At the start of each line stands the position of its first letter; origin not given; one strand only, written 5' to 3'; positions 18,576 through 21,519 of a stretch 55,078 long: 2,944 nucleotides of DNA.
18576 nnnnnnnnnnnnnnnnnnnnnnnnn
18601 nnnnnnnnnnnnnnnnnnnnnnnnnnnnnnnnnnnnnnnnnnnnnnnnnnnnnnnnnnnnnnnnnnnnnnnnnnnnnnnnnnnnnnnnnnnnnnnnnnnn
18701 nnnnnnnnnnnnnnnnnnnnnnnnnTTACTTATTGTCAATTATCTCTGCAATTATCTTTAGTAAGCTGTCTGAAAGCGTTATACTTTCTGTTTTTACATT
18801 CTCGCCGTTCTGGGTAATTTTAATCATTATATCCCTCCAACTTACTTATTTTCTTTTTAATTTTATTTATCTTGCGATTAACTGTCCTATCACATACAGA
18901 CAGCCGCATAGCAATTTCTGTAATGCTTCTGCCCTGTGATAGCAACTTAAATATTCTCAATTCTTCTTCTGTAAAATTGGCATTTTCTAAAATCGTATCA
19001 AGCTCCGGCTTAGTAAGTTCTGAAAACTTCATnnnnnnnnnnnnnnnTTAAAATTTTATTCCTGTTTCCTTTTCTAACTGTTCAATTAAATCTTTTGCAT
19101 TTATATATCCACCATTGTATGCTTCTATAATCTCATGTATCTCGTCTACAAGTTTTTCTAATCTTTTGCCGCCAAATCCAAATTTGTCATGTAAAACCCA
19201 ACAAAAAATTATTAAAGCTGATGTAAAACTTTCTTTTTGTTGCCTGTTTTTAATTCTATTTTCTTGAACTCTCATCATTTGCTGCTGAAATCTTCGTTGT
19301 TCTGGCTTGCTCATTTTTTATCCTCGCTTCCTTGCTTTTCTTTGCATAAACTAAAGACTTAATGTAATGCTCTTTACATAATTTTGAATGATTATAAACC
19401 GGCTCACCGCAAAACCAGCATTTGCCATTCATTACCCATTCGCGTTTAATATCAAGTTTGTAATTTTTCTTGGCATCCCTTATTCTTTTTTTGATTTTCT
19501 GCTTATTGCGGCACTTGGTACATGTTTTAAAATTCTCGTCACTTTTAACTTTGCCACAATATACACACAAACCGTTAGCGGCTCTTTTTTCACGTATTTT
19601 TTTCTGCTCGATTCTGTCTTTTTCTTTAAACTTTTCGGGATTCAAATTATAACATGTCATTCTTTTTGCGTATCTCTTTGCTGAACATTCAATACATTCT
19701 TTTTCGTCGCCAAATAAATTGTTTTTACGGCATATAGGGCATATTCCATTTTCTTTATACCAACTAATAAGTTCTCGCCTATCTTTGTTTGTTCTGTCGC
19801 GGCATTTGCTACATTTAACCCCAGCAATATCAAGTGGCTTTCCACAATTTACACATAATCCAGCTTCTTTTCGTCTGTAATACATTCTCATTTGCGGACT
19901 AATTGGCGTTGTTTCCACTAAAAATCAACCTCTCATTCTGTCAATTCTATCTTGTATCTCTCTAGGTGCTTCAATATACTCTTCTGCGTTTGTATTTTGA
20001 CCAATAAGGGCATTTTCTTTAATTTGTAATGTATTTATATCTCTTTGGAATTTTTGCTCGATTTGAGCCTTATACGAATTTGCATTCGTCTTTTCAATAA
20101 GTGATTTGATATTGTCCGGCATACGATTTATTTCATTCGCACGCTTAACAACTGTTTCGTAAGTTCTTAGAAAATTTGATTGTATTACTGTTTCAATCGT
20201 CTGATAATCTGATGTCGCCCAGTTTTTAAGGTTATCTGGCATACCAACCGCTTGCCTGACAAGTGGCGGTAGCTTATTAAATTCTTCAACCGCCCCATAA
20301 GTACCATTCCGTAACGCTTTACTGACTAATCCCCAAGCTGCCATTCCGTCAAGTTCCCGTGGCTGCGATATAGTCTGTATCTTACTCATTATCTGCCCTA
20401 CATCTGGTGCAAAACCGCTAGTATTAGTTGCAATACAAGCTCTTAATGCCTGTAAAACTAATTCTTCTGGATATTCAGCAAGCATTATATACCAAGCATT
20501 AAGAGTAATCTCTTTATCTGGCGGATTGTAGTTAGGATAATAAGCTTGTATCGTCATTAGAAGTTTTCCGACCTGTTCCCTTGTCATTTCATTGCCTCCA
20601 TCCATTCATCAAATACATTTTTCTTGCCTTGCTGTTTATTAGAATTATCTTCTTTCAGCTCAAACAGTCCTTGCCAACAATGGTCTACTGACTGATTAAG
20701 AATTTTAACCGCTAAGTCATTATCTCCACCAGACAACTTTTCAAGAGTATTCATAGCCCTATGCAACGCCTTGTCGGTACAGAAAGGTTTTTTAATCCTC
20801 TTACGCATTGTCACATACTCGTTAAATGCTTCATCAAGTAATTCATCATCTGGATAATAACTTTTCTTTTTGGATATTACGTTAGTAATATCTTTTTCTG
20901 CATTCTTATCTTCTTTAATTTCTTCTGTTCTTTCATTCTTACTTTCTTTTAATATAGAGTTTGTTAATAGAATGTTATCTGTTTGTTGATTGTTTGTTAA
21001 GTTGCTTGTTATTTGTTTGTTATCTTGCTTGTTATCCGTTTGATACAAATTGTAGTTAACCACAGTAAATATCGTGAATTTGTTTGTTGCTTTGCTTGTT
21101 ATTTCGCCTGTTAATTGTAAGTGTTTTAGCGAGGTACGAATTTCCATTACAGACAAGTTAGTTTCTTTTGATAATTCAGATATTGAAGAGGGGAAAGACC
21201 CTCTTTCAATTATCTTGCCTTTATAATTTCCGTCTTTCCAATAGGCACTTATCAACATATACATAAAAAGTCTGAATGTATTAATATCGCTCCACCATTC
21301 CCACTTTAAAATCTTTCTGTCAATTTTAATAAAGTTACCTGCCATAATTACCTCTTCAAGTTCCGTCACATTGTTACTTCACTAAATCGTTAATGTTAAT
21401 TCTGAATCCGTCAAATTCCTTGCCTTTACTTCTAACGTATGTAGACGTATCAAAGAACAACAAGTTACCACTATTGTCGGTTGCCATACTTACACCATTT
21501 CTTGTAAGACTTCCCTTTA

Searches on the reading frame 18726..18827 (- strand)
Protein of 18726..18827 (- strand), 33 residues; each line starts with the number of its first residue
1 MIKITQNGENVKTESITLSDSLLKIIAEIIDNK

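Call 42: search_protein_families(library=ncbifam, proteins=[window:18726-18827:-], max_evalue=0.001)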
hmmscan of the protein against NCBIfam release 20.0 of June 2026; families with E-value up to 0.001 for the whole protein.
window:18726-18827:- (33 aa): 0 families

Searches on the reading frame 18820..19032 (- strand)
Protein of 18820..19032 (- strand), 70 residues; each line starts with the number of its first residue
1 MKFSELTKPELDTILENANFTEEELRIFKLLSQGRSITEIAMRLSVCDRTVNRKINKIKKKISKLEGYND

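Call 7: search_protein_families(library=pfam, proteins=[window:18820-19032:-], max_evalue=0.01)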
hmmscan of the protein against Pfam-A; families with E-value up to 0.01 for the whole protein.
window:18820-19032:- (70 aa): 6 families
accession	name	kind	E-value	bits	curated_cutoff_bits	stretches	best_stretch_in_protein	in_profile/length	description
PF00196.25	GerE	-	1.7e-06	28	23.5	1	19-62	2-45/57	Bacterial regulatory proteins, luxR family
PF13936.12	HTH_38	-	0.00019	21.5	27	1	26-55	12-41/44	Helix-turn-helix domain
PF08279.18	HTH_11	-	0.00049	20.4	25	1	25-66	3-47/55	HTH domain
PF13384.12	HTH_23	-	0.00068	19.8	24.6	1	23-53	6-36/50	Homeodomain-like domain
PF02796.21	HTH_7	-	0.00095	19.7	23.8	1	25-57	12-44/45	Helix-turn-helix domain of resolvase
PF07638.17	Sigma70_ECF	-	0.0076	16.6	21.1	1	33-63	150-180/185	ECF sigma factor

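Call 8: search_protein_families(library=phrogs, proteins=[window:18820-19032:-], max_evalue=0.001)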
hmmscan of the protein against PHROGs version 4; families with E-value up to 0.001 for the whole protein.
window:18820-19032:- (70 aa): 8 families
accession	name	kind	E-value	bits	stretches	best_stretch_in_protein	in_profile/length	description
phrog_5767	-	transcription regulation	7.9e-07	29.8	1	10-63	280-333/393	sigma factor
phrog_8340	-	unknown function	4.2e-05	24.7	1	10-63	83-136/152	-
phrog_1190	-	transcription regulation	4.4e-05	24.3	1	4-64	98-157/167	RNA polymerase sigma factor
phrog_323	-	transcription regulation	0.00016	22.4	1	16-64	145-194/319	transcriptional regulator, D5-like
phrog_27555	-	transcription regulation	0.00023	21.8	1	18-62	130-174/203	transcriptional regulator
phrog_351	-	transcription regulation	0.00027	20.7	1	6-67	664-727/928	RNA polymerase sigma factor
phrog_36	-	transcription regulation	0.00067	20.3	1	24-68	144-189/220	transcriptional regulator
phrog_836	-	transcription regulation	0.00085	20.4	1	25-61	87-123/133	late transcriptional activator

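Call 42: search_protein_families(library=ncbifam, proteins=[window:18820-19032:-], max_evalue=0.001)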
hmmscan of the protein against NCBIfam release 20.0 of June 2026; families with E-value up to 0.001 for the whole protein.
window:18820-19032:- (70 aa): 8 families
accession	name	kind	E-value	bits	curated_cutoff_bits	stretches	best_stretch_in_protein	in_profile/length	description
NF052366.1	photon_PedR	equivalog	3.7e-05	23.8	120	1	20-62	3-45/74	photosynthetic electron transport-dependent transcriptional regulator PedR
NF007935.0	PRK10651.1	equivalog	6.4e-05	22.2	250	1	13-63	149-199/216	two-component system response regulator NarL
NF052445.1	RespRegMctR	equivalog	6.9e-05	22.4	300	1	16-62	141-187/205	two-component system response regulator MctR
NF007561.1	PRK10188.1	equivalog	9.3e-05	21.9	350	1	16-63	176-223/240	quorum-sensing transcriptional regulator SdiA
TIGR01884.1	cas_HTH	subfamily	0.00015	21.3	60.2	1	10-61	130-183/202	CRISPR-associated CARF protein Csa3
TIGR03541.1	reg_near_HchA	equivalog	0.0002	21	215.6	1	13-63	165-215/232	PA1136 family autoinducer-binding transcriptional regulator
NF047785.1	respo_reg_MadR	equivalog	0.00023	20.6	300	1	16-63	145-192/209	MadR family response regulator transcription factor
NF007505.1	PRK10100.1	equivalog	0.00045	20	250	1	15-63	140-188/204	biofilm master transcriptional regulator CsgD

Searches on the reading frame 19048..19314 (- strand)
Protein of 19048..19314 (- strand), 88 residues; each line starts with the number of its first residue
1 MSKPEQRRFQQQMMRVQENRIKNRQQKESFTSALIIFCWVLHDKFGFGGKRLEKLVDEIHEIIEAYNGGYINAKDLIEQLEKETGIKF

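Call 7: search_protein_families(library=pfam, proteins=[window:19048-19314:-], max_evalue=0.01)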
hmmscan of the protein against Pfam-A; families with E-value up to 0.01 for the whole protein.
window:19048-19314:- (88 aa): 1 family
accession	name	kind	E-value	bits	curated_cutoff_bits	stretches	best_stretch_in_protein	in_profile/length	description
PF14479.11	HeLo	-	0.00063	20.1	23.2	1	2-65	114-179/205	Prion-inhibition and propagation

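Call 8: search_protein_families(library=phrogs, proteins=[window:19048-19314:-], max_evalue=0.001)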
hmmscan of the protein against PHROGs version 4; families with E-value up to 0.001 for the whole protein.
window:19048-19314:- (88 aa): 3 families
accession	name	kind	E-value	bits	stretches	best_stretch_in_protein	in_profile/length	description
phrog_16126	-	unknown function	3.5e-07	31.3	1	10-88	32-116/122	-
phrog_17690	-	unknown function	3.2e-06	28.1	1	21-87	54-120/127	-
phrog_37395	-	unknown function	4.2e-05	24.9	1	13-87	110-186/210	-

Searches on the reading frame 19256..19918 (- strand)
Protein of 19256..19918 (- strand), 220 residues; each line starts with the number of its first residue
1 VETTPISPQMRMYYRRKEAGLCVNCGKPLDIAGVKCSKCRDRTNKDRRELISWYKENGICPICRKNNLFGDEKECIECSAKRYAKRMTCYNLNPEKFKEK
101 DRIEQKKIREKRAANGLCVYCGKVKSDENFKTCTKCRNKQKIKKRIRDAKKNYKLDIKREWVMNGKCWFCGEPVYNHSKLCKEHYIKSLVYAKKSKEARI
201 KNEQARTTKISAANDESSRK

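Call 7: search_protein_families(library=pfam, proteins=[window:19256-19918:-], max_evalue=0.01)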
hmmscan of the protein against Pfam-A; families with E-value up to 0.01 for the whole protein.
window:19256-19918:- (220 aa): 3 families
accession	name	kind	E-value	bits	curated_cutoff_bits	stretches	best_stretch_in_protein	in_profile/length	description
PF18912.6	DZR_2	-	3.6e-07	30.3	27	0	118-141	10-33/56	Double zinc ribbon domain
PF08879.15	WRC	-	5.8e-05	23.1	28.6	1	163-197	9-43/43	WRC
PF12773.13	DZR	-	0.0006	20.4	27.3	0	17-45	10-36/45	Double zinc ribbon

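Call 8: search_protein_families(library=phrogs, proteins=[window:19256-19918:-], max_evalue=0.001)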
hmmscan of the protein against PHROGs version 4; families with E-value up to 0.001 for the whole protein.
window:19256-19918:- (220 aa): 0 families

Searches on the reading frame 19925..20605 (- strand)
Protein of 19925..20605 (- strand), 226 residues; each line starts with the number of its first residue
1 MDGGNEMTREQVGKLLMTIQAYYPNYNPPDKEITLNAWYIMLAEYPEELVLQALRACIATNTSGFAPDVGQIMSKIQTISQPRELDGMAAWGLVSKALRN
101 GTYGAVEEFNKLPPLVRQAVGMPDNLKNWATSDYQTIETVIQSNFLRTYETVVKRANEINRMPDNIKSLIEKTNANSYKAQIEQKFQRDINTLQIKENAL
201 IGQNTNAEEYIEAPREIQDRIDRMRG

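Call 7: search_protein_families(library=pfam, proteins=[window:19925-20605:-], max_evalue=0.01)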
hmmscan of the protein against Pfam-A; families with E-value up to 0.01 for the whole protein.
window:19925-20605:- (226 aa): 1 family
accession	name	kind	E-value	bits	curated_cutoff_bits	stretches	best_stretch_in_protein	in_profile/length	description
PF11417.13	Inhibitor_G39P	-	2.3e-07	31.7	22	1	9-72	2-68/69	Loader and inhibitor of phage G40P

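Call 8: search_protein_families(library=phrogs, proteins=[window:19925-20605:-], max_evalue=0.001)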
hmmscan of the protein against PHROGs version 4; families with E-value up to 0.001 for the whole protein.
window:19925-20605:- (226 aa): 3 families
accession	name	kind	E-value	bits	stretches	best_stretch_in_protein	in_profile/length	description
phrog_9804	-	unknown function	3.4e-47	161.9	1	7-199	1-196/214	-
phrog_2289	-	DNA, RNA and nucleotide metabolism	1.2e-08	36.3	1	7-76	1-67/116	helicase loader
phrog_10105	-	unknown function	1.2e-06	29.2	1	5-107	2-100/210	-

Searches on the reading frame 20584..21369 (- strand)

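Call 7: search_protein_families(library=pfam, proteins=[window:20584-21369:-], max_evalue=0.01)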
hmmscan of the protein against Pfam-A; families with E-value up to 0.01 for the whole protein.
window:20584-21369:- (261 aa): 0 families

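Call 8: search_protein_families(library=phrogs, proteins=[window:20584-21369:-], max_evalue=0.001)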
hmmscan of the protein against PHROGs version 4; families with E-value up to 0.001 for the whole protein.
window:20584-21369:- (261 aa): 7 families
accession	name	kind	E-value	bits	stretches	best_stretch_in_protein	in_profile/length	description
phrog_2514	-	DNA, RNA and nucleotide metabolism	9.7e-24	85.1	1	11-160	3-159/270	DnaD-like helicase loader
phrog_678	-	DNA, RNA and nucleotide metabolism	4.3e-17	63.7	1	16-258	59-310/346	replication initiation O-like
phrog_186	-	DNA, RNA and nucleotide metabolism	1.3e-10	42.4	1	8-167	17-176/308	DnaD-like helicase loader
phrog_7498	-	DNA, RNA and nucleotide metabolism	2.2e-10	41.2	1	28-175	21-167/296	DnaD-like helicase loader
phrog_18589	-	unknown function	3.6e-09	37.8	1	175-250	38-112/156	-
phrog_27581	-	unknown function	4.6e-08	34.1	1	13-173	28-190/216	-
phrog_270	-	DNA, RNA and nucleotide metabolism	0.0002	21.9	1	24-171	37-175/383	replication initiation protein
